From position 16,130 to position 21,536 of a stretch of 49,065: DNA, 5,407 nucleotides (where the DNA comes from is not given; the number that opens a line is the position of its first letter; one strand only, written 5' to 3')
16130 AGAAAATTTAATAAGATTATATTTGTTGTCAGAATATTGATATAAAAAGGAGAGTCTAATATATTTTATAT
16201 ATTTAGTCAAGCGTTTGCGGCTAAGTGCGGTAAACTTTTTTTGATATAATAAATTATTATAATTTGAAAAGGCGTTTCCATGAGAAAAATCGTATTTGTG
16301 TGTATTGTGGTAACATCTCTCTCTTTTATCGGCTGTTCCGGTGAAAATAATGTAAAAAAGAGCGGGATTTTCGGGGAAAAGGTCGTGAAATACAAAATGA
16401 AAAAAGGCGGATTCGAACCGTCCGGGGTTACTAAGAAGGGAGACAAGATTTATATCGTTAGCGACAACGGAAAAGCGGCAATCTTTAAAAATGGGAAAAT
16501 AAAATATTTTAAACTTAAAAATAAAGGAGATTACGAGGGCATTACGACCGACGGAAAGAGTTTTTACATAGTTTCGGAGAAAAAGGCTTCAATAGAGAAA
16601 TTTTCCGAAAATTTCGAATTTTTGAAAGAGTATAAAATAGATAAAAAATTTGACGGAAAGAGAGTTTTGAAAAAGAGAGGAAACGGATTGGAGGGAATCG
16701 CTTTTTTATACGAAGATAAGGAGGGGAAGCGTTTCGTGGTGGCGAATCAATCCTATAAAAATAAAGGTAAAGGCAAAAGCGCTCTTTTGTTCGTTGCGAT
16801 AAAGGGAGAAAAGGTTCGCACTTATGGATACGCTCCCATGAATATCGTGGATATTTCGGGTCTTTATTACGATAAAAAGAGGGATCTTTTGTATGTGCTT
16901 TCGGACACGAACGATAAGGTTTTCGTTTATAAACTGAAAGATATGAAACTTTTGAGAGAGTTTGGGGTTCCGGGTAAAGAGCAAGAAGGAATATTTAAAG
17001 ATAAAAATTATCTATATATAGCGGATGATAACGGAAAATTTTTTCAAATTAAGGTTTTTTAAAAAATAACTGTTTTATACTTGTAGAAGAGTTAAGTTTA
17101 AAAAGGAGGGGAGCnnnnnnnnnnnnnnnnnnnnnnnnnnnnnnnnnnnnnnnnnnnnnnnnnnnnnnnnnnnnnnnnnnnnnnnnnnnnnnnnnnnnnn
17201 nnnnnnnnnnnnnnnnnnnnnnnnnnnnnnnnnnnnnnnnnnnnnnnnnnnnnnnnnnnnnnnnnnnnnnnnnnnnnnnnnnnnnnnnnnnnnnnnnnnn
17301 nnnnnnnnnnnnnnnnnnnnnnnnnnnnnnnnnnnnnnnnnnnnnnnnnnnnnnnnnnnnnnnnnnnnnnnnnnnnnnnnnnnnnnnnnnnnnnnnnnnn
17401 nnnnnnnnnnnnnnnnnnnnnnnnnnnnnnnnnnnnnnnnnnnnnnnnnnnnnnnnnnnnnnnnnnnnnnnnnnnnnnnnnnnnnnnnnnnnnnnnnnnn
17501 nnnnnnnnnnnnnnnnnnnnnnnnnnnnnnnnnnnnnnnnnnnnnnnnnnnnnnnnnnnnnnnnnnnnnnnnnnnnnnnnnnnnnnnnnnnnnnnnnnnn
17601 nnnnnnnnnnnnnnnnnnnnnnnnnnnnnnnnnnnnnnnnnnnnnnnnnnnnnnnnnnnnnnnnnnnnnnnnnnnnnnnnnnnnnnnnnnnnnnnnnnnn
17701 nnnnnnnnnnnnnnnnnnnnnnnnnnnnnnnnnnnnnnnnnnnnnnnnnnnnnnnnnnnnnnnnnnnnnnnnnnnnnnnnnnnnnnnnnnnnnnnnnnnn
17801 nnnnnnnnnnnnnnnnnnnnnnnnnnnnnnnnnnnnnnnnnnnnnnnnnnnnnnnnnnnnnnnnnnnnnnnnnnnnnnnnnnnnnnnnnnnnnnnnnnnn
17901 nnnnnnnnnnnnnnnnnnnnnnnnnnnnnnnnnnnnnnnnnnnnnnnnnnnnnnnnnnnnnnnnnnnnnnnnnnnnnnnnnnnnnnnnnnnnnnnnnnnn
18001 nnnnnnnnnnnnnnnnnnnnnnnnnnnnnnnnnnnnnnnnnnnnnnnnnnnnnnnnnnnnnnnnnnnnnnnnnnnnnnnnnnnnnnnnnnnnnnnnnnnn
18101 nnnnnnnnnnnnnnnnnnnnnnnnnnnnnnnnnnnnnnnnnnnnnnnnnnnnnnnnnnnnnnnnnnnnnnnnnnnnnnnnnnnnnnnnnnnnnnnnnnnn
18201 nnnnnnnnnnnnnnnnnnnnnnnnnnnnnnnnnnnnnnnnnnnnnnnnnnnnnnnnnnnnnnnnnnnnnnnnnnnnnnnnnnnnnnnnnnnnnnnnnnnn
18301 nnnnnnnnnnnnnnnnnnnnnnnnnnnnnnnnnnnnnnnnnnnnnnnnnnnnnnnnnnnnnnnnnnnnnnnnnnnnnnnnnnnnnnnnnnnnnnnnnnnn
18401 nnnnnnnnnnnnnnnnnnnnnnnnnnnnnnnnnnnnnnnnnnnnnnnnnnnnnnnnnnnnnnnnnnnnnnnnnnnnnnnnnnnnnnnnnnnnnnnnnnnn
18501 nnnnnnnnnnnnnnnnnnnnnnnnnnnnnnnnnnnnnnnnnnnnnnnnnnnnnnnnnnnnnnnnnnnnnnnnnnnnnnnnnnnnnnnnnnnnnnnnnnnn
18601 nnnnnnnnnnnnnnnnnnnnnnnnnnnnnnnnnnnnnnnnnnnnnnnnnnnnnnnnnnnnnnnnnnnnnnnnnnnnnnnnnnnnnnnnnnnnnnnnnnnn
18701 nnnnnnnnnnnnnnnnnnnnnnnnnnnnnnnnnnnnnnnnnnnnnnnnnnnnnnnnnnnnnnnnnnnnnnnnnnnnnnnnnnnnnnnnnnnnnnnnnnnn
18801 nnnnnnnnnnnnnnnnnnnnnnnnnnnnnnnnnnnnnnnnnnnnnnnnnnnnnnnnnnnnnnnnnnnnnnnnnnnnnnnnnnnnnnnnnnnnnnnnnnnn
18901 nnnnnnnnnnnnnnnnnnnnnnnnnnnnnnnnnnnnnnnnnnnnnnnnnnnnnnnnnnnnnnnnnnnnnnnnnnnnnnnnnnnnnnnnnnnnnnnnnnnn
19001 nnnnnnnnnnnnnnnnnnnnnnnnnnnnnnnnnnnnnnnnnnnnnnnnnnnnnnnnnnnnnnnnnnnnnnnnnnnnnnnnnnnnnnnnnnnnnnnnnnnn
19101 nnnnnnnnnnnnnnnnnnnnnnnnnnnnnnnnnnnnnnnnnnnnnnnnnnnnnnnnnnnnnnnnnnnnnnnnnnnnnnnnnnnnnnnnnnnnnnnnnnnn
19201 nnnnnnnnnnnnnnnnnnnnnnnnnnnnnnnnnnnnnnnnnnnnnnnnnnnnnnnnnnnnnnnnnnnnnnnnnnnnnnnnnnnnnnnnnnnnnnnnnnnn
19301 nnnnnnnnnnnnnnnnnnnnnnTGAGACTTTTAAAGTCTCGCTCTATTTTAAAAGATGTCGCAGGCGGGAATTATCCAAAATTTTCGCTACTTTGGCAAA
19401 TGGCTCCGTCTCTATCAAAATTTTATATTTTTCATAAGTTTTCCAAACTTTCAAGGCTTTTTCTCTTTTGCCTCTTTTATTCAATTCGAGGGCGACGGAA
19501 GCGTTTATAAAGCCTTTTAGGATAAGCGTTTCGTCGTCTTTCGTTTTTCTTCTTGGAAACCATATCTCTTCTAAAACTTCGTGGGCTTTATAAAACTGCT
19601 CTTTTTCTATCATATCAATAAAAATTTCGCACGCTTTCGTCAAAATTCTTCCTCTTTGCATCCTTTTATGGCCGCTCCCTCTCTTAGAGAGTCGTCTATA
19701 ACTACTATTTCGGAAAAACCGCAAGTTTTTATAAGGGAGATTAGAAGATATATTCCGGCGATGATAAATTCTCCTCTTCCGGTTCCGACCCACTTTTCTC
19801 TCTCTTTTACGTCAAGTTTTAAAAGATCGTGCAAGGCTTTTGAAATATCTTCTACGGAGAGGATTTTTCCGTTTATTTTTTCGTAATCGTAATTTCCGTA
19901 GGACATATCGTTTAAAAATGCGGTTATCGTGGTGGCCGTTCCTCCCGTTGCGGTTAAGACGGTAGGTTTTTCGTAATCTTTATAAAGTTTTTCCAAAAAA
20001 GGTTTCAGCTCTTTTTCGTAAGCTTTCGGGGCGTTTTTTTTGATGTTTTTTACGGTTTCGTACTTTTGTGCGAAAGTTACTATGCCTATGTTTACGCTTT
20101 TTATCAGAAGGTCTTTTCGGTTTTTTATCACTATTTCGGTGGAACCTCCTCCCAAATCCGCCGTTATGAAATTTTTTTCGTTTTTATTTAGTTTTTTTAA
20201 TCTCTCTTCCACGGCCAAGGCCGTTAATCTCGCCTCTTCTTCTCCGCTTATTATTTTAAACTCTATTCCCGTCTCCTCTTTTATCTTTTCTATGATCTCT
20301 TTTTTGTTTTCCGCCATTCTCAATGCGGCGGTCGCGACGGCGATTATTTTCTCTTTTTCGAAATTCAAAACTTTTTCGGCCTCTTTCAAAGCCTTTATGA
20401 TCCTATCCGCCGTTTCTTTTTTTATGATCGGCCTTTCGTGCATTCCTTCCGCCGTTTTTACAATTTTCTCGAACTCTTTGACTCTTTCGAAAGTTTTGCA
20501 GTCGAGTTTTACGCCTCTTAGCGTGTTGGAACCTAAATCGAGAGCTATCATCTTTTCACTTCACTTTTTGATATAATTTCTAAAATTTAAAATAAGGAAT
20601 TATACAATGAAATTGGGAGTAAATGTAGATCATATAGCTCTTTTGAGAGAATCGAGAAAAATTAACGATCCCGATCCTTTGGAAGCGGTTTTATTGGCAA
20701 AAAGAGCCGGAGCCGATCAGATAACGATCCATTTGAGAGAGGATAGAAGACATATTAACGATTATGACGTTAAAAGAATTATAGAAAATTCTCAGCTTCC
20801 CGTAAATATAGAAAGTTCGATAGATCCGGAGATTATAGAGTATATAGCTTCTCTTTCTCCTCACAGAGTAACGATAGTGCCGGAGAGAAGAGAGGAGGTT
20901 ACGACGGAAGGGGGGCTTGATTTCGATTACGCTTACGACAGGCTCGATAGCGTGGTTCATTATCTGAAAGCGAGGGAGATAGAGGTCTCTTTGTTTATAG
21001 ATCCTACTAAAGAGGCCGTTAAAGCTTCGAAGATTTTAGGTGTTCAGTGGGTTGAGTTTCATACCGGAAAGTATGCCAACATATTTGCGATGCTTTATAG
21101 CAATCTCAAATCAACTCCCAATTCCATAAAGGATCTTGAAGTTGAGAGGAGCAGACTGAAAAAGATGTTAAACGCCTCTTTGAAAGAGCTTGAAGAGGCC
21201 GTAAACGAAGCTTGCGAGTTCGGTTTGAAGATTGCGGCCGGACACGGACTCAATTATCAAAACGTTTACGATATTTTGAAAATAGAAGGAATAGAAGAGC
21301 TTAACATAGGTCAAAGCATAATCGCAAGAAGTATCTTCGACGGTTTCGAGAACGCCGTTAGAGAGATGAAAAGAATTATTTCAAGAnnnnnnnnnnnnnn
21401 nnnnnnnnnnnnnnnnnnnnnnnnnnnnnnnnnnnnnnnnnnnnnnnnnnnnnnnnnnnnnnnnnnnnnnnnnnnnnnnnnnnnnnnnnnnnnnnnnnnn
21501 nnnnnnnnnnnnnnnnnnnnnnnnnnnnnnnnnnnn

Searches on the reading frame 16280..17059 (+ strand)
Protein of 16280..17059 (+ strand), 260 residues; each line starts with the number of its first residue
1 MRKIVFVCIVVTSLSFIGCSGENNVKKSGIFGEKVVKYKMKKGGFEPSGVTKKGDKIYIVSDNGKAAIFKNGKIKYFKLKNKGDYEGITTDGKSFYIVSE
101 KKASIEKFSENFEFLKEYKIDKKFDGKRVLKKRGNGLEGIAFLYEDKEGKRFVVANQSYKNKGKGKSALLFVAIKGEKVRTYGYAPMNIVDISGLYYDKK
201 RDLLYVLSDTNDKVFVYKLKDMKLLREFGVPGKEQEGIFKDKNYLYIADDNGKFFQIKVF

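Call 71: search_protein_families(library=pfam, proteins=[window:16280-17059:+], max_evalue=0.00001)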
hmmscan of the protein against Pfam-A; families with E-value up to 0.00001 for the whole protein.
window:16280-17059:+ (260 aa): 2 families
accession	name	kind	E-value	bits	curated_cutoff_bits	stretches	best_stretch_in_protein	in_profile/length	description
PF13449.12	Phytase-like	-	4e-12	47.1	27.6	1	80-185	65-178/284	Esterase-like activity of phytase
PF06977.17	SdiA-regulated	-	6.2e-07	29.3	21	1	71-218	53-200/249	SdiA-regulated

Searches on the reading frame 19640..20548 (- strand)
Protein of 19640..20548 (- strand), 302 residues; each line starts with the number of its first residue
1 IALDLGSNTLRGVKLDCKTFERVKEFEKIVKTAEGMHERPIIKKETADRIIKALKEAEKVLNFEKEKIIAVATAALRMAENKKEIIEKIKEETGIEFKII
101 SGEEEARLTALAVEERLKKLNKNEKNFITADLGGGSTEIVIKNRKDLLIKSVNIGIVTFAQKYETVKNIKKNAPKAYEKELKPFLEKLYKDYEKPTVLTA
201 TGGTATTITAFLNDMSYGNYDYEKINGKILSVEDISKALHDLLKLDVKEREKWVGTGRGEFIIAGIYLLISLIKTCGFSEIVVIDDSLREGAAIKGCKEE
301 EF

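Call 71: search_protein_families(library=pfam, proteins=[window:19640-20548:-], max_evalue=0.00001)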
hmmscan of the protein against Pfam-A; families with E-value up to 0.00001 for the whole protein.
window:19640-20548:- (302 aa): 1 family
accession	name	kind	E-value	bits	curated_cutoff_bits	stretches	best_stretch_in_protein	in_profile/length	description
PF02541.22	Ppx-GppA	-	3.7e-41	141.9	27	1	20-293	10-278/285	Ppx/GppA phosphatase family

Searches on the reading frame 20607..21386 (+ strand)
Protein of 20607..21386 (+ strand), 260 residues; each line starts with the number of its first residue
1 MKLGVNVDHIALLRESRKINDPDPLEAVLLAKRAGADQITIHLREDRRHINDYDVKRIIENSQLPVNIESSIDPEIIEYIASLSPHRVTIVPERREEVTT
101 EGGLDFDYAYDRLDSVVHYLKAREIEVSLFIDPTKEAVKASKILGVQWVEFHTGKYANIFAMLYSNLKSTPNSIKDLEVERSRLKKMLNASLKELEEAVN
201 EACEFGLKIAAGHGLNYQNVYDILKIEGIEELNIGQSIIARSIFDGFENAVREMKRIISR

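Call 71: search_protein_families(library=pfam, proteins=[window:20607-21386:+], max_evalue=0.00001)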
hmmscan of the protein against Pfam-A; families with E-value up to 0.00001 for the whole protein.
window:20607-21386:+ (260 aa): 1 family
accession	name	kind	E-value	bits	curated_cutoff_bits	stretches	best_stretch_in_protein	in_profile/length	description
PF03740.19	PdxJ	-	7.4e-88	294.1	24.5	1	2-258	1-234/234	Pyridoxal phosphate biosynthesis protein PdxJ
